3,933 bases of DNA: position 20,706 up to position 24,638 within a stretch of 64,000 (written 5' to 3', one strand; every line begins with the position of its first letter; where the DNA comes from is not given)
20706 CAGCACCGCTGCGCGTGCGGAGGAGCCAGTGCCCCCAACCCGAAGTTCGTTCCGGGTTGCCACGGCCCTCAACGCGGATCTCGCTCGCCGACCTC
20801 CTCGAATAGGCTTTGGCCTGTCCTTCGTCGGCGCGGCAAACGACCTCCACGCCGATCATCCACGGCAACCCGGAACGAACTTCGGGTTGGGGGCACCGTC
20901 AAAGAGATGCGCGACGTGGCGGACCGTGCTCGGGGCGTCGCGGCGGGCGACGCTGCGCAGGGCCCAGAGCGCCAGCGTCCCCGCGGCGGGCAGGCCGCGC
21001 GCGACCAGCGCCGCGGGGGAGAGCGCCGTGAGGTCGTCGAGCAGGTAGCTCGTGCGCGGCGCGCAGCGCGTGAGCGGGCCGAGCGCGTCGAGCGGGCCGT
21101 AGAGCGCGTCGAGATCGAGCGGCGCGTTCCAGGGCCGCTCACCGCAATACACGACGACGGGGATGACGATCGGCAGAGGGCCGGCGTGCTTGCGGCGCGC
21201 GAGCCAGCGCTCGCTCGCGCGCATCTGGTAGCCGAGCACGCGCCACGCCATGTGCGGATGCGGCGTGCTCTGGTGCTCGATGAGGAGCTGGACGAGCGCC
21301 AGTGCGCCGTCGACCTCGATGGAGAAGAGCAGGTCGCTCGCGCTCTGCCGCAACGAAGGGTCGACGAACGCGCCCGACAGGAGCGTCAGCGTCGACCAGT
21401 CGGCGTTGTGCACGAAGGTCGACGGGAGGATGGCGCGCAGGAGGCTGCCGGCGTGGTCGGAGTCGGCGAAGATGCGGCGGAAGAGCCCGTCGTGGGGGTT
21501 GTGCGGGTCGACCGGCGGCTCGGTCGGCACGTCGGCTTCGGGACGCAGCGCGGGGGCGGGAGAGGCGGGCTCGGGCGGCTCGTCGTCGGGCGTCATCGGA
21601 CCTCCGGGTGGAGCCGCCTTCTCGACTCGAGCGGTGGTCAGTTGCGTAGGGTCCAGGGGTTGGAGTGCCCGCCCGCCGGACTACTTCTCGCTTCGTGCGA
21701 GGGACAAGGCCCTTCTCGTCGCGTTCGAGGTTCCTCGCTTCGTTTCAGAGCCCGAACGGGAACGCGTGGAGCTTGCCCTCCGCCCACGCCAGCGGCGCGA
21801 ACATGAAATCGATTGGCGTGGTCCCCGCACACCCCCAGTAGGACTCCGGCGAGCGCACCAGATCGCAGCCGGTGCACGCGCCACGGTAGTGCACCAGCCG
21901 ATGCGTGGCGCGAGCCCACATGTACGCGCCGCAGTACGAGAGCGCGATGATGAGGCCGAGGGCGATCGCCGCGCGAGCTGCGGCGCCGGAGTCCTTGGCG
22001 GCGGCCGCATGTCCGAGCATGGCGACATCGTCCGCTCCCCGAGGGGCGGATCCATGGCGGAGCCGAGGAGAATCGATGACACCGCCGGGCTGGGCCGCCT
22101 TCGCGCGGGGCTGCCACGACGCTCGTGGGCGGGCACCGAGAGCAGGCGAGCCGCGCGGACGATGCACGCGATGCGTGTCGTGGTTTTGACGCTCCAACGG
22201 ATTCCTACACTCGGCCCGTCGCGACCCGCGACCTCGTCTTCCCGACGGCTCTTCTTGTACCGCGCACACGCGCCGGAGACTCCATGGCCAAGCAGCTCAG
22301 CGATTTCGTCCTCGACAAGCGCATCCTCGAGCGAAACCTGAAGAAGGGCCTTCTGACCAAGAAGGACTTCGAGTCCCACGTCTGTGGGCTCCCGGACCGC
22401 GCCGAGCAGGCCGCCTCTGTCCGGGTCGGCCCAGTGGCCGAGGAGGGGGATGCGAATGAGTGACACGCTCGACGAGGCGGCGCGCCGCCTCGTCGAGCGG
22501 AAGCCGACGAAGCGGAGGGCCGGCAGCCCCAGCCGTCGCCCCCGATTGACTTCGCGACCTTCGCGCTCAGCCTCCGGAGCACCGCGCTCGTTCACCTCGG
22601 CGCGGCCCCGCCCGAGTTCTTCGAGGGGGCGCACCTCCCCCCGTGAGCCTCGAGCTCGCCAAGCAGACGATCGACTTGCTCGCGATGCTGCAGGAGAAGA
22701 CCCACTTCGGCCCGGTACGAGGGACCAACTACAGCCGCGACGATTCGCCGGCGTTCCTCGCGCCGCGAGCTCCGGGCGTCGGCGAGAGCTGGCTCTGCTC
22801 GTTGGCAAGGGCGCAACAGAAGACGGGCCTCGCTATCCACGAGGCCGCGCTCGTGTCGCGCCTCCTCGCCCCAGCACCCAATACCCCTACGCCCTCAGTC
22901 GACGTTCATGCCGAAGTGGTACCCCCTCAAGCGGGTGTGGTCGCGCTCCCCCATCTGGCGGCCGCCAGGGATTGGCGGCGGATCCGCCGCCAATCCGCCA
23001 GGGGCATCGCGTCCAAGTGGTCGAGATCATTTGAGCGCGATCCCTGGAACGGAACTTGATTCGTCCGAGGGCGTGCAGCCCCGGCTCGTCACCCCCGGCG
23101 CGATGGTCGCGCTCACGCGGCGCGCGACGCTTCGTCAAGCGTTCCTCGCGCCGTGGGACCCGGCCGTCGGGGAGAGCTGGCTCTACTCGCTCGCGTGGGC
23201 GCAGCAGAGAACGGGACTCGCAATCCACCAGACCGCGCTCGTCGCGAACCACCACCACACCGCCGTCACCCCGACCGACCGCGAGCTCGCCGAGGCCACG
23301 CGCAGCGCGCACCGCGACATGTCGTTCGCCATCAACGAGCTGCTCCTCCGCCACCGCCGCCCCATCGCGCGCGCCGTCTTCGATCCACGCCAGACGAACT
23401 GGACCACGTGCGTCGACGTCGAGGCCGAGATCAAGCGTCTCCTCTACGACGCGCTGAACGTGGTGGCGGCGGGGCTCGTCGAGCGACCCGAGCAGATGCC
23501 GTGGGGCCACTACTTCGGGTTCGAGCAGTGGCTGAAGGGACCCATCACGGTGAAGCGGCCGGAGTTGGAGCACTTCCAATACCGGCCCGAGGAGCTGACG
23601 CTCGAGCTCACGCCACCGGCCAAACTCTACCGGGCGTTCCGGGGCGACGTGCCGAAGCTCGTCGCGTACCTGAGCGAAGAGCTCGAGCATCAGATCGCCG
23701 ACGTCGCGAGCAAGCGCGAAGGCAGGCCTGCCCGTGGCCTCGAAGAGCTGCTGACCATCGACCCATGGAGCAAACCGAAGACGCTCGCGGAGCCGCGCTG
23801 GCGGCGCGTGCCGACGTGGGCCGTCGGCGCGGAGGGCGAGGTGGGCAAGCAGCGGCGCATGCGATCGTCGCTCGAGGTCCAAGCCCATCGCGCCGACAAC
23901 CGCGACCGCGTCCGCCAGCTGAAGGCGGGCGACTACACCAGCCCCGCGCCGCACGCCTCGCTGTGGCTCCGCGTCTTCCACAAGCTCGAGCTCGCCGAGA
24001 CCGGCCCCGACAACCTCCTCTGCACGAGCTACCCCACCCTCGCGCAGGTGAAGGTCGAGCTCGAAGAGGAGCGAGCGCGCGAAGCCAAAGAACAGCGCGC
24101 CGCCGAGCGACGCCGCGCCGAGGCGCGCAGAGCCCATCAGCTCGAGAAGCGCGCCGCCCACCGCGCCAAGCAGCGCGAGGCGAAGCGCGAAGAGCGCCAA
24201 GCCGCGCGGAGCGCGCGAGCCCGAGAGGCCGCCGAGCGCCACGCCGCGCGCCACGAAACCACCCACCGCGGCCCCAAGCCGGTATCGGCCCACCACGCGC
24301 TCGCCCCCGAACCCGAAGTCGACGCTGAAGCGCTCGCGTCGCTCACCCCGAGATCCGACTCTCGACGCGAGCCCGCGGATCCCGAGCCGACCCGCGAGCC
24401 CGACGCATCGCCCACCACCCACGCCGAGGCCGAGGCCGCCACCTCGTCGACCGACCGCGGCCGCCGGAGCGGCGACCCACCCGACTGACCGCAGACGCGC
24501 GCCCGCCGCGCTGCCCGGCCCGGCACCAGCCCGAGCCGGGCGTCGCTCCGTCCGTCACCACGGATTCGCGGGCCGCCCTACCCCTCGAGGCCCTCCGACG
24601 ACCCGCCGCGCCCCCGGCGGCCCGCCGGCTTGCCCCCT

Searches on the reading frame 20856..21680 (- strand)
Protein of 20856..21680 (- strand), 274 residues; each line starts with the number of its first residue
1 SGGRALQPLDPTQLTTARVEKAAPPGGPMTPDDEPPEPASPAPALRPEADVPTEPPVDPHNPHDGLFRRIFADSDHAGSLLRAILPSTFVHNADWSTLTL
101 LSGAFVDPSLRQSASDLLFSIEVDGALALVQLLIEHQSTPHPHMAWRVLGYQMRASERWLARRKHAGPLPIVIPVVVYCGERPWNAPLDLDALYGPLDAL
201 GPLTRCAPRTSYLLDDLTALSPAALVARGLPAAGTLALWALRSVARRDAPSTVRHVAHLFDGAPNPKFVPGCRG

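Call 14: search_protein_families(library=pfam, proteins=[window:20856-21680:-], max_evalue=0.01)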
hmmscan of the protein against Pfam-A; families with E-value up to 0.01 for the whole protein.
window:20856-21680:- (274 aa): 1 family
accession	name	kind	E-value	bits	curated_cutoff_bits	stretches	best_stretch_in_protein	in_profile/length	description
PF04754.18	Transposase_31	-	9.2e-39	133.6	21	1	61-261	1-193/203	Putative transposase, YhgA-like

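Call 95: search_protein_families(library=padloc, proteins=[window:20856-21680:-], max_evalue=0.001)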
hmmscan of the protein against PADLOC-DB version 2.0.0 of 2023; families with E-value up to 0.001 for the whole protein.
window:20856-21680:- (274 aa): 0 families

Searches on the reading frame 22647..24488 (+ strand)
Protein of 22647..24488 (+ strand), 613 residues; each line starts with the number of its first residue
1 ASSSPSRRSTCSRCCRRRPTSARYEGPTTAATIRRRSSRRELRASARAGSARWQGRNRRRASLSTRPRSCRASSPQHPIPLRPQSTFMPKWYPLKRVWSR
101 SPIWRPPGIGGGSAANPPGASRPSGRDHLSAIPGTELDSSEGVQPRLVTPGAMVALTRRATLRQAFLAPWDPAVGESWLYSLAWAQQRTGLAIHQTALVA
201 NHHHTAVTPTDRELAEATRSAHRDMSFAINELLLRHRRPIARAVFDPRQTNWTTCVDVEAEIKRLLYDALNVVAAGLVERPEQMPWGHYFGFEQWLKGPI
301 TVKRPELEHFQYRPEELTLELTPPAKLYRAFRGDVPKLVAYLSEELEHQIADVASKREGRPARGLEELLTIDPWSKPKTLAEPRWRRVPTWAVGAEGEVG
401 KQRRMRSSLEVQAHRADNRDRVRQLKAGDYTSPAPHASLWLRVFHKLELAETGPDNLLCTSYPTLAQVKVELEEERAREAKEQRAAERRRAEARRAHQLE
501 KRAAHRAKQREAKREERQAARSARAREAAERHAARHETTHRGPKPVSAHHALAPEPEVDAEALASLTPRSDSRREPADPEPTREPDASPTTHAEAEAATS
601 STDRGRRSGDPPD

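Call 14: search_protein_families(library=pfam, proteins=[window:22647-24488:+], max_evalue=0.01)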
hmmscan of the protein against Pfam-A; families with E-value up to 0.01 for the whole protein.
window:22647-24488:+ (613 aa): 0 families

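Call 29: search_protein_families(library=padloc, proteins=[window:22647-24488:+], max_evalue=0.001)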
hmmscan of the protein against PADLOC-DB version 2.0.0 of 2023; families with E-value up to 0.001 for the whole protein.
window:22647-24488:+ (613 aa): 0 families

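Call 92: search_protein_families(library=pfam, proteins=[window:22908-24488:+], max_evalue=0.01)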
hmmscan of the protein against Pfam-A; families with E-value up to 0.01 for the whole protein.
window:22908-24488:+ (526 aa): 0 families

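Call 94: find_homologous_proteins(query=window:22908-24485:+, max_evalue=0.001)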
Query window:22908-24485:+ (526 aa): 7 proteins with E <= 0.001 among 8000 candidates.
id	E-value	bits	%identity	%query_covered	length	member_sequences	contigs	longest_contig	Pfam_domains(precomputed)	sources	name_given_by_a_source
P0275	9.8e-79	284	39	65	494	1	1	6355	-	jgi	jgi:putative transposase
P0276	1.8e-70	257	42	64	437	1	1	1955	-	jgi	jgi:hypothetical protein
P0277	8.4e-67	244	40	67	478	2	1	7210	-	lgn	-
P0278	3.3e-64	236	42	62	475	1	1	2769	-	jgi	jgi:hypothetical protein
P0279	2.7e-61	226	43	59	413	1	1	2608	-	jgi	-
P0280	1.7e-54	204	34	78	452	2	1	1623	-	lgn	-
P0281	2.2e-22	98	34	52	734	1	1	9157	-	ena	-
